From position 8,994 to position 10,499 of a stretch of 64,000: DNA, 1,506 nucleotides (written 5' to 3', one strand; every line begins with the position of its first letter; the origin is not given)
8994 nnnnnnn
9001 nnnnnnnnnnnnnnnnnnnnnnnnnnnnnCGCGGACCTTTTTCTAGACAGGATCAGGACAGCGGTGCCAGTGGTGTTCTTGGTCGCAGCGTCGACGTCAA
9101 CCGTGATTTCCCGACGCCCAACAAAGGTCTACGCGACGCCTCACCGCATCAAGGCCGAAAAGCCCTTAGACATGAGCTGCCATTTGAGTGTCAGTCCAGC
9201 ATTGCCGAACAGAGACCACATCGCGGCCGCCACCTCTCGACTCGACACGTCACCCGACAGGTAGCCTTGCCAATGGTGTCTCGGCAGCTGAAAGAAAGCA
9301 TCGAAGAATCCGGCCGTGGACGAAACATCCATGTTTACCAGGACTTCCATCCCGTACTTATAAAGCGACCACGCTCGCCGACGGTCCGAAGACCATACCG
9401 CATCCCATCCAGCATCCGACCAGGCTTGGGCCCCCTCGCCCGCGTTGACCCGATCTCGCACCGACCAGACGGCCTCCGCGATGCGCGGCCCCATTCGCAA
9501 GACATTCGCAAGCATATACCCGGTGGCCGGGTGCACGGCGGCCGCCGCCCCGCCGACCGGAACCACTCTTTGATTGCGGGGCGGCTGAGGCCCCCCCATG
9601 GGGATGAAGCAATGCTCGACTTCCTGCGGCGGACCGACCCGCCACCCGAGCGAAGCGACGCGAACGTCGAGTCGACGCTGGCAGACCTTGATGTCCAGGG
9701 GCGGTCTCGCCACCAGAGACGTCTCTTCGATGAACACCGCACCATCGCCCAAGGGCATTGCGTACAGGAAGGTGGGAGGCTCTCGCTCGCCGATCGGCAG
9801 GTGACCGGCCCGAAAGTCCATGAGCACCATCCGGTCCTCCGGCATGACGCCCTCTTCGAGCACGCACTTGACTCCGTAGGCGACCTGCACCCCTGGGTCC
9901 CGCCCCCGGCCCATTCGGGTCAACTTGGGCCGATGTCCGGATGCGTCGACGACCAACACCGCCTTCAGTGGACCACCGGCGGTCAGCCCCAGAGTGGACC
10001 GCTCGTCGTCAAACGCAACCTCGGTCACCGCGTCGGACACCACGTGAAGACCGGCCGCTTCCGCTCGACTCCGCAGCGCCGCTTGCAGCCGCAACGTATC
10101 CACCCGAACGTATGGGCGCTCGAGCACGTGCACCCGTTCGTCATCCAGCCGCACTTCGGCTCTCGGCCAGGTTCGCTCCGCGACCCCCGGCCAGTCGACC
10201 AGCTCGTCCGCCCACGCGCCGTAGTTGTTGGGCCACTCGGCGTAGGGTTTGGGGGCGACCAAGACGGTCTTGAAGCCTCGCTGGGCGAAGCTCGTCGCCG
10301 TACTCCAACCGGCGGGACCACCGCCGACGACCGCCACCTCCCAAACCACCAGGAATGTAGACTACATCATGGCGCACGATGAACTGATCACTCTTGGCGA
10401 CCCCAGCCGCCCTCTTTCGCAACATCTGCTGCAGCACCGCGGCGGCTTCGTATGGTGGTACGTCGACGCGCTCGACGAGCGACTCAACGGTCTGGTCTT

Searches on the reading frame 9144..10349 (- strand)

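Call 56: search_protein_families(library=pfam, proteins=[window:9144-10349:-], max_evalue=0.00001)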
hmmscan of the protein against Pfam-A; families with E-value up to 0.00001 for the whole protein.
window:9144-10349:- (402 aa): 4 families
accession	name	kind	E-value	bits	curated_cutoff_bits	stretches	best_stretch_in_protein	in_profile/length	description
PF05834.18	Lycopene_cycl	-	3.1e-80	270.5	23.4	1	5-383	2-373/380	Lycopene cyclase protein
PF01266.30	DAO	-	2.7e-07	30.9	27.9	0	5-37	2-34/353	FAD dependent oxidoreductase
PF04820.20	Trp_halogenase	-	2.7e-07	30.2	21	0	82-144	154-218/458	Tryptophan halogenase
PF07992.20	Pyr_redox_2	-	9.3e-07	29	26.1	0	4-32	2-30/291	Pyridine nucleotide-disulphide oxidoreductase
